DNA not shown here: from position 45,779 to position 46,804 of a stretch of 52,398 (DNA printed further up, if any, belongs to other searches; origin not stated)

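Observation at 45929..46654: HprK-like P-loop protein coupled to an rSAM maturase: possible C-terminal Ser phosphorylation of the peptide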

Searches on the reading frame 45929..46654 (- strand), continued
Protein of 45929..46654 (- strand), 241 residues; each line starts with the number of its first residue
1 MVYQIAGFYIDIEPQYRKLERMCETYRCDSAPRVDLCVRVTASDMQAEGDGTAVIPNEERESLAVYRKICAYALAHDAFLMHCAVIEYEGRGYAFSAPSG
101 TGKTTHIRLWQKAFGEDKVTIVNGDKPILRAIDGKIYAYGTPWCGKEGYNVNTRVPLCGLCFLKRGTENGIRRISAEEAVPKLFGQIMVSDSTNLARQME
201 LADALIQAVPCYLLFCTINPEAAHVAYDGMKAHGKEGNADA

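Call 26: search_protein_representatives(protein=window:45929-46654:-)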
Query: 241 residues. Proteins with E-value up to 0.001 (for the whole library): 8199; up to 1e-10: 4939; up to 1e-30: 766. The best 150 are listed.
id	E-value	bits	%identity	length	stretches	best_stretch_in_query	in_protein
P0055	1.9e-77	276.2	57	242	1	1-231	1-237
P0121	3.4e-62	226.2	48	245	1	1-232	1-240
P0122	2.2e-58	213.7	47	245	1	10-230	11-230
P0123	2.4e-58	213.6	61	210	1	16-182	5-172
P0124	1.3e-57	211.2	48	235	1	2-230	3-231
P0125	6.7e-57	208.9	45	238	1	4-232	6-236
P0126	2.1e-55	204.0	49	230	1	1-230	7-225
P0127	2.3e-55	203.8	46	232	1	4-231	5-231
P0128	8.7e-55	202.0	45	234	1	2-233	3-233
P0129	1.1e-54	201.6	41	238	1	2-232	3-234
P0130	6.4e-54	199.1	44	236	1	4-232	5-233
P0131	9.0e-54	198.6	43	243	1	2-232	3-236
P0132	2.0e-53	197.5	48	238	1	3-231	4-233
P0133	2.6e-53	197.1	41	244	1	4-233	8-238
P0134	3.4e-52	193.5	41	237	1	4-231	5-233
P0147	6.7e-49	182.7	44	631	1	4-231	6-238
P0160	2.2e-47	177.7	41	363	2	5-228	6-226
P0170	9.4e-47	175.7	42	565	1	4-230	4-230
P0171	1.2e-46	175.3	46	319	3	27-131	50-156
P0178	5.3e-46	173.2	38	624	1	4-231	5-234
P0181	6.9e-46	172.8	42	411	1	4-228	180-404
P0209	5.8e-44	166.5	42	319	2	60-229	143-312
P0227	3.5e-43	164.0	40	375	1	3-233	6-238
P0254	3.6e-42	160.6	39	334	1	3-233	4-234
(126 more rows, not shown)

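Call 27: fold_search(model_id=the predicted structure, library=pdb)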
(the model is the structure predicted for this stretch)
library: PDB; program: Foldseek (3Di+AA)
matches with E <= 10: 491; with E <= 0.001: 66
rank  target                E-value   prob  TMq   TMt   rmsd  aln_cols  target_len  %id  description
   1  1kkm_A                1.9e-06  1.00  0.35  0.46   6.7       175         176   13  L.casei HprK/P in complex with B.subtilis P-Ser-HPr (released 2002-08-28)
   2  1kkm_B                2.1e-06  1.00  0.40  0.52   6.5       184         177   15  L.casei HprK/P in complex with B.subtilis P-Ser-HPr (released 2002-08-28)
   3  1kkl_B                2.7e-06  1.00  0.39  0.55   6.1       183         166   15  L.casei HprK/P in complex with B.subtilis HPr (released 2002-08-28)
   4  1jb1                  3.4e-06  1.00  0.39  0.56   6.0       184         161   14  Lactobacillus casei HprK/P Bound to Phosphate (released 2001-08-08)
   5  1kkl_C                3.4e-06  1.00  0.39  0.54   6.3       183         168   15  L.casei HprK/P in complex with B.subtilis HPr (released 2002-08-28)
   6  1kkl_A                4.7e-06  1.00  0.39  0.54   6.8       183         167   14  L.casei HprK/P in complex with B.subtilis HPr (released 2002-08-28)
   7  2qmh_B                5.3e-06  1.00  0.39  0.50   6.3       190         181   14  structure of V267F mutant HprK/P (released 2007-09-18)
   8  1kkm_C                5.3e-06  1.00  0.35  0.46   6.7       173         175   13  L.casei HprK/P in complex with B.subtilis P-Ser-HPr (released 2002-08-28)
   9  2qmh_J                8.6e-06  1.00  0.39  0.51   6.1       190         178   13  structure of V267F mutant HprK/P (released 2007-09-18)
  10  6com                  9.1e-06  1.00  0.42  0.21   8.6       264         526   11  2.3A crystal structure of E. coli phosphoenolpyruvate carboxykinase mutant Asp269Asn (released 2018-04-04)
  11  6asm                  1.2e-05  1.00  0.43  0.22   8.5       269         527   12  E. coli phosphoenolpyruvate carboxykinase G209S K212C mutant bound to thiosulfate (released 2018-08-29)
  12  6asi                  1.2e-05  1.00  0.42  0.22   8.3       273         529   11  E. coli phosphoenolpyruvate carboxykinase G209S mutant bound to methanesulfonate (released 2018-08-29)
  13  9a4u_A                1.2e-05  1.00  0.51  0.27   9.0       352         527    9  Integrative model of PCKA-QOX2 by crosslinking MS and deep learning (released 2024-09-18)
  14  2qmh_H                1.3e-05  1.00  0.40  0.52   6.6       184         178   14  structure of V267F mutant HprK/P (released 2007-09-18)
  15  2pxz                  1.3e-05  1.00  0.44  0.22   8.5       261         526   13  E. coli phosphoenolpyruvate carboxykinase (PEPCK) complexed with ATP, Mg2+, Mn2+, carbon dioxide and oxaloacetate (released 2008-04-22)
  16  1ko7_A                1.9e-05  1.00  0.35  0.30  12.0       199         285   12  X-ray structure of the HPr kinase/phosphatase from Staphylococcus xylosus at 1.95 A resolution (released 2002-04-03)
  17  2qmh_K                2.1e-05  1.00  0.38  0.54   6.4       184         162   14  structure of V267F mutant HprK/P (released 2007-09-18)
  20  2qmh_A                2.9e-05  1.00  0.39  0.55   5.9       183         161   15  structure of V267F mutant HprK/P (released 2007-09-18)
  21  3tqf_A                2.9e-05  1.00  0.38  0.53   4.7       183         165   10  Structure of the Hpr(Ser) kinase/phosphatase from Coxiella burnetii (released 2011-09-21)
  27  2qmh_C                4.0e-05  1.00  0.38  0.54   6.0       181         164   14  structure of V267F mutant HprK/P (released 2007-09-18)
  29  2qmh_E                4.8e-05  1.00  0.38  0.53   6.4       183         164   14  structure of V267F mutant HprK/P (released 2007-09-18)
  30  3tqf_B                8.2e-05  1.00  0.38  0.57   4.4       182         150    8  Structure of the Hpr(Ser) kinase/phosphatase from Coxiella burnetii (released 2011-09-21)
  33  2qmh_G                1.1e-04  1.00  0.28  0.41   3.9       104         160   16  structure of V267F mutant HprK/P (released 2007-09-18)
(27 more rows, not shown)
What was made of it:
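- On HPr kinase/phosphorylase (TIGR00679 / PF07475): Foldseek prob 1.00, E about 2e-6 to 1kkm, 1kkl, 1jb1, 2qmh, 3tqf and 1ko7 (call 27)
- Closest known: HPr kinase/phosphorylase. Same: These are the best structural matches (call 27).
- Checked: The top 9 Foldseek PDB hits are L. casei HprK/P chains (E about 2e-6, prob 1.00, TM 0.46-0.57 on target length), followed by ATP-dependent PEP carboxykinases (call 27).
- The fold is HprK-like (call 27). The fold is shared with PEPCK, which phosphorylates an enolate or carboxylate-derived oxygen (call 27).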

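Call 28: search_protein_families(library=pfam, proteins=[P0147, P0170, P0178, P0181, P0160, P0227, P0254, P0171, P0209], max_evalue=0.01)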
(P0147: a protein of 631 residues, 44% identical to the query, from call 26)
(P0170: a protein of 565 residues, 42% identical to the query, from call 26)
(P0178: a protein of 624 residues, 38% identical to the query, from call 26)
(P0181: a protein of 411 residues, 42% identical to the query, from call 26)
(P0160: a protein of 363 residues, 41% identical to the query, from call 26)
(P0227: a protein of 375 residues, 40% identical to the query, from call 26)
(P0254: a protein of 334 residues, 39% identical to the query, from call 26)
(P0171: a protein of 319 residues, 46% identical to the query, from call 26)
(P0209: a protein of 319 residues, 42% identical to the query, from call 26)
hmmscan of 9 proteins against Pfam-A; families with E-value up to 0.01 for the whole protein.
P0147 (631 aa): 1 family
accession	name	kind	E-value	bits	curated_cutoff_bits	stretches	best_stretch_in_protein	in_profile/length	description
PF14907.12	NTP_transf_5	-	1.3e-41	143.2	31.2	1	269-505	2-248/249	Uncharacterised nucleotidyltransferase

P0170 (565 aa): 3 families
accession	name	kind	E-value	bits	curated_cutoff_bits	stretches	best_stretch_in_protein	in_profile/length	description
PF13350.11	Y_phosphatase3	-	8e-28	98.5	22.2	1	353-563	2-239/240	Tyrosine phosphatase family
PF03162.18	Y_phosphatase2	-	2e-05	24.7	27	1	448-504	76-132/165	Tyrosine phosphatase family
PF22784.1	PTP-SAK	-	4.8e-05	23.9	27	1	451-494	73-118/153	Swiss Army Knife protein, DSP-PTPase phosphatase domain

P0178 (624 aa): 2 families
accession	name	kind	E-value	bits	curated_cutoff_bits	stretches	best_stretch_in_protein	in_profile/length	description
PF14907.12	NTP_transf_5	-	1.8e-54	185.4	31.2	1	263-503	4-248/249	Uncharacterised nucleotidyltransferase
PF10706.15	Aminoglyc_resit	-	0.0043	17.6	21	0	351-405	33-88/149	Aminoglycoside-2''-adenylyltransferase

P0181 (411 aa): 0 families

P0160 (363 aa): 2 families
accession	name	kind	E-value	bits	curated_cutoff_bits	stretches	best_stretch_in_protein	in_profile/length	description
PF00717.28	Peptidase_S24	-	8.1e-07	29.2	23.3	1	237-320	30-114/116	Peptidase S24-like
PF07475.17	Hpr_kinase_C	-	0.0011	18.9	33.3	1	79-105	9-35/171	HPr Serine kinase C-terminal domain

P0227 (375 aa): 0 families

P0254 (334 aa): 1 family
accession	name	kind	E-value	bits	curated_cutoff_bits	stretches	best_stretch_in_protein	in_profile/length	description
PF05402.18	PqqD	-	4.6e-12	46.5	23.4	1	276-332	11-67/67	Coenzyme PQQ synthesis protein D (PqqD)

P0171 (319 aa): 0 families

P0209 (319 aa): 0 families
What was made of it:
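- Fusions: relatives are fused to PqqD (P0254), Peptidase_S24 (P0160), NTP_transf_5 (P0147, P0178) and a Tyr/Ser-type phosphatase (P0170) (call 28). Fusion to a Tyr/Ser-type phosphatase and to NTP_transf_5 (call 28) fits a stable phosphoester better.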

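Call 30: search_solved_structures(query=A1, max_evalue=10, show_alignments=4)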
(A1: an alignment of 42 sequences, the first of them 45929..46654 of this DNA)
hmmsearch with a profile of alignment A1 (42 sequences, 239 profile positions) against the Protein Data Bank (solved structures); distinct sequences matched with E-value up to 10: 4.
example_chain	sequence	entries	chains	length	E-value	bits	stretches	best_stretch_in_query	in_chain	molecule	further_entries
1jb1_A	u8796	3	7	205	0.78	12.4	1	86-117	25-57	HPRK PROTEIN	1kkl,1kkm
2qmh_A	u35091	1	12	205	0.78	12.3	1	86-117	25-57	HPr kinase/phosphorylase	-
1ko7_A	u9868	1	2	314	0.81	12.3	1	61-117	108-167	Hpr kinase/phosphatase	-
2p5t_B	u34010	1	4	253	1.7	11.3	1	101-130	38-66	PezT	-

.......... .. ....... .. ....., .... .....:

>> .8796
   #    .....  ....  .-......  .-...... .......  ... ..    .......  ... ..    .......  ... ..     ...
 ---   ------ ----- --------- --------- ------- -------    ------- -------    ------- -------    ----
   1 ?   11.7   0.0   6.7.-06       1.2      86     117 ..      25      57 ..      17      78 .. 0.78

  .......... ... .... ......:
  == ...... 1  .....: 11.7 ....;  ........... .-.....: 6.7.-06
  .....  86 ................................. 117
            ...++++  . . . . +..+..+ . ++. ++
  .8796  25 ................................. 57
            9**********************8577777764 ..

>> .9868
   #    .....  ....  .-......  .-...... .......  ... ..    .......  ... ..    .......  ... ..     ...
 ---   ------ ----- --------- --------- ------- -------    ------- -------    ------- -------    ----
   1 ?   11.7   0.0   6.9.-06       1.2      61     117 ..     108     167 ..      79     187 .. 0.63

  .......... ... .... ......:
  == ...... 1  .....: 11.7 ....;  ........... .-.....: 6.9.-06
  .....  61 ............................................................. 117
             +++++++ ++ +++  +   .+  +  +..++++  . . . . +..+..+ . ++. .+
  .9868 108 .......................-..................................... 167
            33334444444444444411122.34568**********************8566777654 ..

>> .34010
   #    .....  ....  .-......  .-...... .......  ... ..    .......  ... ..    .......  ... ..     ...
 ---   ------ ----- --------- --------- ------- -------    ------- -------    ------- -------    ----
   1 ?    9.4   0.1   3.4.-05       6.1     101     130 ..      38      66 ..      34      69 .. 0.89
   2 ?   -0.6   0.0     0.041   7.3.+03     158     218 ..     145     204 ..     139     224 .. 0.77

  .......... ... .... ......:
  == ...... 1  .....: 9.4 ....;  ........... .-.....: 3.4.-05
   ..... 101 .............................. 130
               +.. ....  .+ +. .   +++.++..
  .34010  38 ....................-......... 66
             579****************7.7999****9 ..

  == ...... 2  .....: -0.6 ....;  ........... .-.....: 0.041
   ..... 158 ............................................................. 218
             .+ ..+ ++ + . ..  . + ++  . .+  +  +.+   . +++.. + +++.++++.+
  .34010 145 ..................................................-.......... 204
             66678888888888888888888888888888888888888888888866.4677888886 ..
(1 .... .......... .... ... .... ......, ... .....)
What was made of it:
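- On HPr kinase/phosphorylase (TIGR00679 / PF07475): The profile search against PDB HprK gives E=0.78 (call 30). The His and P-loop are aligned in call 30.
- Tried and rejected: The profile search reached HprK only at E=0.78 (call 30).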

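Call 31: search_protein_families(library=pfam, proteins=[L039:4700-4993:+, L039:4944-5447:+, L039:5386-5808:+, L012:4686-5171:+, L019:4958-5431:+, L010:4733-5866:+, L015:3309-3989:+, L009:3214-3876:+, L024:4709-5773:+, L015:4606-5460:+], max_evalue=0.01)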
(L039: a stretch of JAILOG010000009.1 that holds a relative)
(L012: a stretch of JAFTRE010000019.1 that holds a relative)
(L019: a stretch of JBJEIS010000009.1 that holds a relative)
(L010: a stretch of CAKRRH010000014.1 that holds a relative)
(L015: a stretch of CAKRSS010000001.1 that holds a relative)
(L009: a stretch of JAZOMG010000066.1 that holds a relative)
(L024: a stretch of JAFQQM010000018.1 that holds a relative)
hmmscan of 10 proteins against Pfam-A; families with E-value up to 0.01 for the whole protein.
L039:4700-4993:+ (97 aa): 1 family
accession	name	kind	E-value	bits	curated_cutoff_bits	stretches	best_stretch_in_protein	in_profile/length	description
PF05402.18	PqqD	-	8.7e-17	61.7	23.4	1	31-94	9-67/67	Coenzyme PQQ synthesis protein D (PqqD)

L039:4944-5447:+ (167 aa): 0 families

L039:5386-5808:+ (140 aa): 4 families
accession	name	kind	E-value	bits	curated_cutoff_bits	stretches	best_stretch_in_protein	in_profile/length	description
PF09889.16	DUF2116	-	0.00098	19.5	26.8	1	18-71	4-54/59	Probable treble clef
PF03107.22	C1_2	-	0.0017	19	26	1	11-39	11-40/48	C1 domain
PF05810.19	NinF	-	0.0023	18.2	27.5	1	19-41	1-23/25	NinF protein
PF20990.2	DUF2207_C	-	0.0042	17.2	33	1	23-102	103-184/247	Predicted membrane protein (DUF2207) C-terminal domain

L012:4686-5171:+ (161 aa): 0 families

L019:4958-5431:+ (157 aa): 1 family
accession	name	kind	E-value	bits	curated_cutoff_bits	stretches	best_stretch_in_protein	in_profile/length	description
PF00717.28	Peptidase_S24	-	0.0055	16.8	23.3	1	21-87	34-97/116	Peptidase S24-like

L010:4733-5866:+ (377 aa): 7 families
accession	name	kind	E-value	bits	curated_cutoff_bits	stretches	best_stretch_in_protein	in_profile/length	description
PF01170.24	UPF0020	-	1e-46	159.6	22.3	1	164-368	1-195/197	RMKL-like, methyltransferase domain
PF22020.1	RlmL_1st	-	1.2e-19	70.4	27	1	6-61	1-55/55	RlmL ferredoxin-like domain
PF02926.22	THUMP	-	2.7e-09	37.7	20.6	1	69-154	1-83/84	THUMP domain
PF13847.12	Methyltransf_31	-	7.7e-07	29.3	27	1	249-293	24-67/145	Methyltransferase domain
PF02384.22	N6_Mtase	-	7.6e-06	25.9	20.4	1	181-318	36-140/311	N-6 DNA Methylase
PF01555.25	N6_N4_Mtase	-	0.00022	21.7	26.7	1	191-270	181-220/221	DNA methylase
PF09445.16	Methyltransf_15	-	0.0023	18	22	0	248-292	16-61/165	RNA cap guanine-N2 methyltransferase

L015:3309-3989:+ (226 aa): 1 family
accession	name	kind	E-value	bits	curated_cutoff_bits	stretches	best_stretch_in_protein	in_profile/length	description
PF00335.26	Tetraspanin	-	0.00044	20.4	32.1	1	20-74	50-100/225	Tetraspanin family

L009:3214-3876:+ (220 aa): 1 family
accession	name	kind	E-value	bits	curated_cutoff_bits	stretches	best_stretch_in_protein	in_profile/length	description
PF00822.25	PMP22_Claudin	-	0.0084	16.5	26.7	0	10-59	71-120/161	PMP-22/EMP/MP20/Claudin family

L024:4709-5773:+ (354 aa): 1 family
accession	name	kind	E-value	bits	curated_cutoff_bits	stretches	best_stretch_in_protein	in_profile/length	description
PF01063.24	Aminotran_4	-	1.2e-32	114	28.5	1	69-307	2-223/223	Amino-transferase class IV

L015:4606-5460:+ (284 aa): 0 families

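Call 41: find_encoding_contigs(protein=P0033, flank=6000, max_places=1)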
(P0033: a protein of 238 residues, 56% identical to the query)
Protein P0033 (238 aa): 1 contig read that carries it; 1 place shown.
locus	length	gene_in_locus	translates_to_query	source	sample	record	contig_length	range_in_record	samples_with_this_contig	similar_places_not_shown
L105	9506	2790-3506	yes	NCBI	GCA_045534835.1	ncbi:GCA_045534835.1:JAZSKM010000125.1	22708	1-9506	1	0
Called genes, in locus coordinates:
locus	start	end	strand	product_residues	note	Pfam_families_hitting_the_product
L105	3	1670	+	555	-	?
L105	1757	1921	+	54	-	-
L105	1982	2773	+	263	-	PF00395:SLH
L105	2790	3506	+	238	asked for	PF27840:ScmC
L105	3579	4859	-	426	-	PF12897:Asp_aminotransf, PF00155:Aminotran_1_2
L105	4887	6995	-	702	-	PF00730:HhH-GPD, PF10576:EndIII_4Fe-2S (faint), PF00152:tRNA-synt_2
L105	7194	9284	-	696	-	PF03717:PBP_dimer, PF00905:Transpeptidase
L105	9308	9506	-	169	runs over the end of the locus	-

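Call 42: find_encoding_contigs(protein=P0018, flank=6000, max_places=1)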
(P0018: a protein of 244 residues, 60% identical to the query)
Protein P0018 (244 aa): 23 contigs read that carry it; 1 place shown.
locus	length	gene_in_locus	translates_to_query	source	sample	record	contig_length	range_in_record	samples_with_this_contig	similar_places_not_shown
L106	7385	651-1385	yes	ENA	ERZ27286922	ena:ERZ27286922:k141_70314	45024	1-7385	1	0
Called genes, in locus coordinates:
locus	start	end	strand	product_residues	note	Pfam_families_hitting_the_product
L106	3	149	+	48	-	?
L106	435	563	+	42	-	-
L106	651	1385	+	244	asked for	PF27840:ScmC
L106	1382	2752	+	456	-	PF04055:Radical_SAM, PF13353:Fer4_12 (weak)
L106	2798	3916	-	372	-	PF13377:Peripla_BP_3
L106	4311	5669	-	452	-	PF05167:DUF711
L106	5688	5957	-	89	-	PF01842:ACT, PF13740:ACT_6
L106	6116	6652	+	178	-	-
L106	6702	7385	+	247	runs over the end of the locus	-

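Call 53: find_encoding_contigs(protein=P0092, flank=6000, max_places=2)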
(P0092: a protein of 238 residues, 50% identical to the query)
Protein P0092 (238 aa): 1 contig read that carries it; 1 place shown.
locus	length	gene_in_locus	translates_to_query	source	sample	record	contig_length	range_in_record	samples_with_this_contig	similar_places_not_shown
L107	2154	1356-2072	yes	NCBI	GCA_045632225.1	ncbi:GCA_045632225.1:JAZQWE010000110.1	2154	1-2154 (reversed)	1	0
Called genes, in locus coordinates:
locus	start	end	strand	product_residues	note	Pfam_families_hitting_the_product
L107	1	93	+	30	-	?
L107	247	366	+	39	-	-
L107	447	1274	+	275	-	PF00395:SLH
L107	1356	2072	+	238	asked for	PF27840:ScmC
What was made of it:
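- L107 is cut 82 nt after the gene (call 53).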

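Call 54: find_encoding_contigs(protein=P0032, flank=6000, max_places=1)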
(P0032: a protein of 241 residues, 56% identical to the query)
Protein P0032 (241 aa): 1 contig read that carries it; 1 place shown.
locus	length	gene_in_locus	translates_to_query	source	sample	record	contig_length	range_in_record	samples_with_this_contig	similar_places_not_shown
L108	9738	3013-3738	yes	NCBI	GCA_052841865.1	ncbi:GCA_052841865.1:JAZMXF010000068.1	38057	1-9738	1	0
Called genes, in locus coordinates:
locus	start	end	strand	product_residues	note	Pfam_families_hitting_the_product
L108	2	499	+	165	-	?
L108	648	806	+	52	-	-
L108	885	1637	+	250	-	PF00395:SLH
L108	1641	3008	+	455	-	PF04055:Radical_SAM, PF13353:Fer4_12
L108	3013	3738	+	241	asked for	PF27840:ScmC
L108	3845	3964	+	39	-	-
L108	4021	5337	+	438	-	PF01595:CNNM, PF00571:CBS (faint), PF03471:CorC_HlyC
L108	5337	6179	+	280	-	PF04018:VCA0040-like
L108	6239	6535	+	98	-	-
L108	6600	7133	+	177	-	PF02163:Peptidase_M50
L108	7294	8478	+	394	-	PF00005:ABC_tran, PF13304:AAA_21 (faint), PF08402:TOBE_2 (weak)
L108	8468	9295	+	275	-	PF00528:BPD_transp_1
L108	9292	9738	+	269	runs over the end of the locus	PF00528:BPD_transp_1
